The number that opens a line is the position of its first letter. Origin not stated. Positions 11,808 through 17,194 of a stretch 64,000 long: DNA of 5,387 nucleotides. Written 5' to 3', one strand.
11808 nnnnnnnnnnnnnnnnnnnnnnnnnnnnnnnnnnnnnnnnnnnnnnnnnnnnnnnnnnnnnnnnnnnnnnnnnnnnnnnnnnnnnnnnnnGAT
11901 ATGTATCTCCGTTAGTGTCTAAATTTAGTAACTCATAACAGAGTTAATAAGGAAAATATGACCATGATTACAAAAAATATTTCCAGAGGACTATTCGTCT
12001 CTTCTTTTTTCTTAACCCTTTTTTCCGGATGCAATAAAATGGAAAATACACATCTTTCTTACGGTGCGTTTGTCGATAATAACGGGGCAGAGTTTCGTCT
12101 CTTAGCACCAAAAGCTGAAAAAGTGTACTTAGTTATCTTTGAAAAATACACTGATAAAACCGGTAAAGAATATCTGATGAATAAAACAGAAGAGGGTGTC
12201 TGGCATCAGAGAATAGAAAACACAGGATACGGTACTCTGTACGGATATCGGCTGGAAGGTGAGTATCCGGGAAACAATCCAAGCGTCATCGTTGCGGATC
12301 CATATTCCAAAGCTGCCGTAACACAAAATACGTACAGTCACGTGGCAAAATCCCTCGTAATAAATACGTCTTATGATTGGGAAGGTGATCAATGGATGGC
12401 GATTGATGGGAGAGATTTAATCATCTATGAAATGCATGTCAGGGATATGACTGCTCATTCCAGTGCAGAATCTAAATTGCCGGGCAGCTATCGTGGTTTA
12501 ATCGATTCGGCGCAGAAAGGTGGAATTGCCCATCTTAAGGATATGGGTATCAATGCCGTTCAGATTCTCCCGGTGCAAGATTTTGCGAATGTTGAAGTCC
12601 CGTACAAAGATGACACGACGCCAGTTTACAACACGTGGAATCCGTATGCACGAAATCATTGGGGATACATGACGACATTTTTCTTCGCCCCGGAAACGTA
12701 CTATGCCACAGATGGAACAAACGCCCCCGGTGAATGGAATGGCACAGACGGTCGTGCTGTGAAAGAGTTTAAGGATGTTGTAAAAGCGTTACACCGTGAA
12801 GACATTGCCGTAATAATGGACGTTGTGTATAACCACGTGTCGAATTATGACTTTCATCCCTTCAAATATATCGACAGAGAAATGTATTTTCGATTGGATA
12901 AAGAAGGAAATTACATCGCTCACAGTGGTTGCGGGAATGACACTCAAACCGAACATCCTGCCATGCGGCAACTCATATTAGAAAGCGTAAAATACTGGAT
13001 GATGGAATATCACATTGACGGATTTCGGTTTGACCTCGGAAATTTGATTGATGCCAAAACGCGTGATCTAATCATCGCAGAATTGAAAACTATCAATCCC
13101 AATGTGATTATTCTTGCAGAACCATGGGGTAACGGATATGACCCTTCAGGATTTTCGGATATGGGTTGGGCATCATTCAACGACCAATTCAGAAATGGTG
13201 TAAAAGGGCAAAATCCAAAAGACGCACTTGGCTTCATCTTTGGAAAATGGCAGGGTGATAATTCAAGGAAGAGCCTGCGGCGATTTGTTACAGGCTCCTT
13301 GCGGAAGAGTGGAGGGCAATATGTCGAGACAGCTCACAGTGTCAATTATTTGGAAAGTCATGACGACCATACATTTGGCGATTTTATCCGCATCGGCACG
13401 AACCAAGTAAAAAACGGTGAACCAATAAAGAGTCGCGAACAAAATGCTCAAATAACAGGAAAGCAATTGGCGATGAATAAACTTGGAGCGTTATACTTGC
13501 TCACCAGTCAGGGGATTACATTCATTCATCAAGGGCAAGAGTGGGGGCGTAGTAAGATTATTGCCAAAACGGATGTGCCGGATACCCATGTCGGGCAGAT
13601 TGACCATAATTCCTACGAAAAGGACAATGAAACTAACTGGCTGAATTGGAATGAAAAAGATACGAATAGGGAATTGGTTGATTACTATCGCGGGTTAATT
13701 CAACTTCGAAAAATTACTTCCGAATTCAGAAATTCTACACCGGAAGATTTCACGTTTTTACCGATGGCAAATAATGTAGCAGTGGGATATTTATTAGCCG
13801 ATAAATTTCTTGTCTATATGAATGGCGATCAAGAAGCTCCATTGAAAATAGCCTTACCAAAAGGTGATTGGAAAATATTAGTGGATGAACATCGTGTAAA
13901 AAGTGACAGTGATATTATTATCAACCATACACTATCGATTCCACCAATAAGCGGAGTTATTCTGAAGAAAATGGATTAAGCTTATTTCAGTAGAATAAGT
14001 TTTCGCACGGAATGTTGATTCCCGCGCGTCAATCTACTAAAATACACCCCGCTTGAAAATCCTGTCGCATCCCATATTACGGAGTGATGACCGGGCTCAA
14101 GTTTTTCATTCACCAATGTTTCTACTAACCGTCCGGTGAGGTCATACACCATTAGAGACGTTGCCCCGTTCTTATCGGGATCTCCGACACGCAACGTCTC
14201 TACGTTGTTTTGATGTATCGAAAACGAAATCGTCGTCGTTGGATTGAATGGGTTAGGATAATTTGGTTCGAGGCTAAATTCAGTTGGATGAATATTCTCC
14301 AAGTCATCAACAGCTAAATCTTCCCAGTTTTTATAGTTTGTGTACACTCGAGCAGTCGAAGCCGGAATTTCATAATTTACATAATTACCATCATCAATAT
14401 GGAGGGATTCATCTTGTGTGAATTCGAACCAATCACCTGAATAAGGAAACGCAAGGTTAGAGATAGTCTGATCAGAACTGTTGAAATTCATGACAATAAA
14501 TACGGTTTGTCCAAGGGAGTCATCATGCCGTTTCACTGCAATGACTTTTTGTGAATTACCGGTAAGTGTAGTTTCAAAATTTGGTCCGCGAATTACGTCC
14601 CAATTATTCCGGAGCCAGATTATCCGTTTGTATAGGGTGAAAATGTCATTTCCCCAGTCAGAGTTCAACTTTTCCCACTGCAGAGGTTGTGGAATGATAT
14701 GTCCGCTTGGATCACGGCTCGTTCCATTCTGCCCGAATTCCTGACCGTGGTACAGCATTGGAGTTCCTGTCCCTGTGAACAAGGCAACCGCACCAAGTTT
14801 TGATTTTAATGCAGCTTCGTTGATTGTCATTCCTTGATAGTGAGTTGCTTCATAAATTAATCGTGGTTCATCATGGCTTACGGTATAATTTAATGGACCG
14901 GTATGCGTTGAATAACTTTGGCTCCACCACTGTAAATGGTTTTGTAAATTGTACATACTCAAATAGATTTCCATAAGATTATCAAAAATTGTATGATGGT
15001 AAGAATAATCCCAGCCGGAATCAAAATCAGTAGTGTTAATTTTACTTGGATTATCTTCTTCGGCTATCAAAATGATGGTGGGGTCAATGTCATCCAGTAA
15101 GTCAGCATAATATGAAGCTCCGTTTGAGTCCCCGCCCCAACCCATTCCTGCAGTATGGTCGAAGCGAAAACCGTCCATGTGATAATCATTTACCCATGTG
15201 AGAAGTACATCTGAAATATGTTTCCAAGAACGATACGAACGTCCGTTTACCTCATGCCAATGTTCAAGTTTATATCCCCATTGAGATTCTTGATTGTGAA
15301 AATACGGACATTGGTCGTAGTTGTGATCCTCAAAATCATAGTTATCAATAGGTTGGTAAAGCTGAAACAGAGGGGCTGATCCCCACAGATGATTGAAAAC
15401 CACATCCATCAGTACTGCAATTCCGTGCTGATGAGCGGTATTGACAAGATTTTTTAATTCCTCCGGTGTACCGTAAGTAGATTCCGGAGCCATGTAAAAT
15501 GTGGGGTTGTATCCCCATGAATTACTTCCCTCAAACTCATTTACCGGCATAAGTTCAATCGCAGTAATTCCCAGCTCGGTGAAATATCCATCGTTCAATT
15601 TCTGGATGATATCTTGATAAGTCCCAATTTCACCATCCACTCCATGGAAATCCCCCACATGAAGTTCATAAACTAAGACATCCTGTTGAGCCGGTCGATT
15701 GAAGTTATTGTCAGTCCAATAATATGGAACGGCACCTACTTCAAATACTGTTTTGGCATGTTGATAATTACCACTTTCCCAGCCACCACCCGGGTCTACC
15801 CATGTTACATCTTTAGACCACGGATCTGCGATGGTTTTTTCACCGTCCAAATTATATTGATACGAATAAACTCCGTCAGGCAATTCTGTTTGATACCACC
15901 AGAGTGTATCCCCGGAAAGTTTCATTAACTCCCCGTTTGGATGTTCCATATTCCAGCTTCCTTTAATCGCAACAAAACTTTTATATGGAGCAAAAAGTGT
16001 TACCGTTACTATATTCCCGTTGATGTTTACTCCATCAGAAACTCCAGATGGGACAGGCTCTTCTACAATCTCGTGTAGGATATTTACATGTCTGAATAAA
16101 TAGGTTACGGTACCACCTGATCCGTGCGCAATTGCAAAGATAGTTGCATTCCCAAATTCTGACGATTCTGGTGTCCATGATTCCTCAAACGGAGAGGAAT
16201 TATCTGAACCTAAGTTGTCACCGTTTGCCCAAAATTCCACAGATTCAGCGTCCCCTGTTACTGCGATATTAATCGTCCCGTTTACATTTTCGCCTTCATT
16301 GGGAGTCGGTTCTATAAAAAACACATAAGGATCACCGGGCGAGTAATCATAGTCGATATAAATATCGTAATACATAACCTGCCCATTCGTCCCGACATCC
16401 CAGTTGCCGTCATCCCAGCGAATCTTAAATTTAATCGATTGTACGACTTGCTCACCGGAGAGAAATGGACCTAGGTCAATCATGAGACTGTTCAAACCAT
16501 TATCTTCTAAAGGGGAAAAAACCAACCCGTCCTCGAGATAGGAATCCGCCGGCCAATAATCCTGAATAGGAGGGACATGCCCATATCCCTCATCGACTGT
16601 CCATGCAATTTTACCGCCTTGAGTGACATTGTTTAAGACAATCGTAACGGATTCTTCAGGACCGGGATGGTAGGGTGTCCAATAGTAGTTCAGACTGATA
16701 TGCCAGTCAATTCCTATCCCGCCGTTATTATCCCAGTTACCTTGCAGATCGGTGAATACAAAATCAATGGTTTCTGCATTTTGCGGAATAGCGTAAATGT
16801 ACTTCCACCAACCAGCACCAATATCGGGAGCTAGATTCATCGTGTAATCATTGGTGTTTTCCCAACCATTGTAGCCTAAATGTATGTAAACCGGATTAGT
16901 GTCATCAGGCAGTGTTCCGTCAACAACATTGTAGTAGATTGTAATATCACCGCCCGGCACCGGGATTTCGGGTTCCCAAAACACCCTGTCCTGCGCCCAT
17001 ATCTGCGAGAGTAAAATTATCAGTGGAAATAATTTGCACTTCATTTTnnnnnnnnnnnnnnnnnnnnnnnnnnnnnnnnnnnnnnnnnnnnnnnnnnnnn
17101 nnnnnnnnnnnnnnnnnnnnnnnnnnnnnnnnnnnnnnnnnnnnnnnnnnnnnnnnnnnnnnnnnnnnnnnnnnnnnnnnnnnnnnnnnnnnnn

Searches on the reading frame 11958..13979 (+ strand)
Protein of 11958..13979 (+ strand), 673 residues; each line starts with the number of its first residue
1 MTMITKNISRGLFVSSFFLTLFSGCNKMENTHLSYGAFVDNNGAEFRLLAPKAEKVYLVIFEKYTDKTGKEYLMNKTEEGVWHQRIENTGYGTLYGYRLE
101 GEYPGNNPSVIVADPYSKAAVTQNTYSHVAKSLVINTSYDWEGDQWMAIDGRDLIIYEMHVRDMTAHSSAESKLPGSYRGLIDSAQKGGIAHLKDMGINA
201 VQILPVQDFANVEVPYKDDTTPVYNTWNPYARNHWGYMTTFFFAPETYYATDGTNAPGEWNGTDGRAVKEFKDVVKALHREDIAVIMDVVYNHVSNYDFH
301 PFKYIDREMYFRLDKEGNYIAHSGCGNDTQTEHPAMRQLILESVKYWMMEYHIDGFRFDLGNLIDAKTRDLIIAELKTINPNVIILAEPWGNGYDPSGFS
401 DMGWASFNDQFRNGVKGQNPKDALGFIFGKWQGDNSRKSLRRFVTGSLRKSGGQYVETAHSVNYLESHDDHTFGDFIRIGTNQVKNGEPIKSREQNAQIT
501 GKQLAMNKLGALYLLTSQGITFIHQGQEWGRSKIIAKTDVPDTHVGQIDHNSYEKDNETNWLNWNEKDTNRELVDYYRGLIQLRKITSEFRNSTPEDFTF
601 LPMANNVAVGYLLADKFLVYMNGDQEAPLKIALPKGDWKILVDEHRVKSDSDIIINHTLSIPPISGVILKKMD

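Call 7: search_protein_families(library=pfam, proteins=[window:11958-13979:+])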
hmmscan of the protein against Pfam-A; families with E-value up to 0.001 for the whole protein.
window:11958-13979:+ (673 aa): 3 families
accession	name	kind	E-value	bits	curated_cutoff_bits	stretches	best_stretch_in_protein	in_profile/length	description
PF00128.31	Alpha-amylase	-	2e-13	50.9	22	1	327-367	157-196/446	Alpha amylase, catalytic domain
PF02922.24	CBM_48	-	1.4e-11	45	22.4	1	35-117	2-83/83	Carbohydrate-binding module 48 (Isoamylase N-terminal domain)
PF22019.2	GlgB_N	-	6.8e-05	23.3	27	1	35-116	20-94/94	alpha-1,4-glucan branching enzyme GlgB, N-terminal domain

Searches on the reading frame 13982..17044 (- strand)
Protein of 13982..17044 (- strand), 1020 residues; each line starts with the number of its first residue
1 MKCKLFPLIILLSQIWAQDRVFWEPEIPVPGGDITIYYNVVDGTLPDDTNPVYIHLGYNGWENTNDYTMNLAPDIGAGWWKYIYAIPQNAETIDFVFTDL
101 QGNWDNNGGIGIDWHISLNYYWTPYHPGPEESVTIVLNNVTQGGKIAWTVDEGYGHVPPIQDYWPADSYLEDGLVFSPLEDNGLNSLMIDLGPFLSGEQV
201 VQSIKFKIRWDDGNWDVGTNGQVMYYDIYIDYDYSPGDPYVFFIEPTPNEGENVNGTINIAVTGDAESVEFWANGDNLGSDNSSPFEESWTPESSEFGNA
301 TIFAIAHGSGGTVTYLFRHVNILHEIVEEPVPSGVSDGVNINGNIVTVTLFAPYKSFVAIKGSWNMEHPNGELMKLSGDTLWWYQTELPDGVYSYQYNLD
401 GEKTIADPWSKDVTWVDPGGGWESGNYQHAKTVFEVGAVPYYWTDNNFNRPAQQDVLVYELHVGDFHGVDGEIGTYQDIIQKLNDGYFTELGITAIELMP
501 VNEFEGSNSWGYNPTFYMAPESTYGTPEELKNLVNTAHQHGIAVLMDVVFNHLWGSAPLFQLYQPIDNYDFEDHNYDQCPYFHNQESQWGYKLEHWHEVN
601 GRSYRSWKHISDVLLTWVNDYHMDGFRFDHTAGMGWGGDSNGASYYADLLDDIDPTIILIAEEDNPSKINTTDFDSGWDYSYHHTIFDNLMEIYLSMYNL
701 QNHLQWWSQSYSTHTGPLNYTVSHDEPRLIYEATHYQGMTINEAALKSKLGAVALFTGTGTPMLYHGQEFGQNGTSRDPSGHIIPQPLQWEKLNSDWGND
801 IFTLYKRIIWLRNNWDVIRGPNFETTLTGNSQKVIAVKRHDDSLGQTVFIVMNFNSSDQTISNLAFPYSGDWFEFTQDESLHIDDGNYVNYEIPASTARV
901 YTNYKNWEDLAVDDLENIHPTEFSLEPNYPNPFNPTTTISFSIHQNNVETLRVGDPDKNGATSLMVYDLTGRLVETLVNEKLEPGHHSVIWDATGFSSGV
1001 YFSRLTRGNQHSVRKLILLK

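Call 7: search_protein_families(library=pfam, proteins=[window:13982-17044:-])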
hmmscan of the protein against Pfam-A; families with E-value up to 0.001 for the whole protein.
window:13982-17044:- (1020 aa): 4 families
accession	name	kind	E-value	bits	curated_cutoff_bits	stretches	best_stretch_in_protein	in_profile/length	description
PF00128.31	Alpha-amylase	-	8e-22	78.5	22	1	471-776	13-360/446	Alpha amylase, catalytic domain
PF18962.6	Por_Secre_tail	-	1.3e-08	35.4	27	1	929-1017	2-74/75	Secretion system C-terminal sorting domain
PF16760.10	CBM53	-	5e-08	33.5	27.6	1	34-95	1-57/57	Starch/carbohydrate-binding module (family 53)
PF17957.7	Big_7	-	8.9e-07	29.9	24.1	1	247-302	7-68/70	Bacterial Ig domain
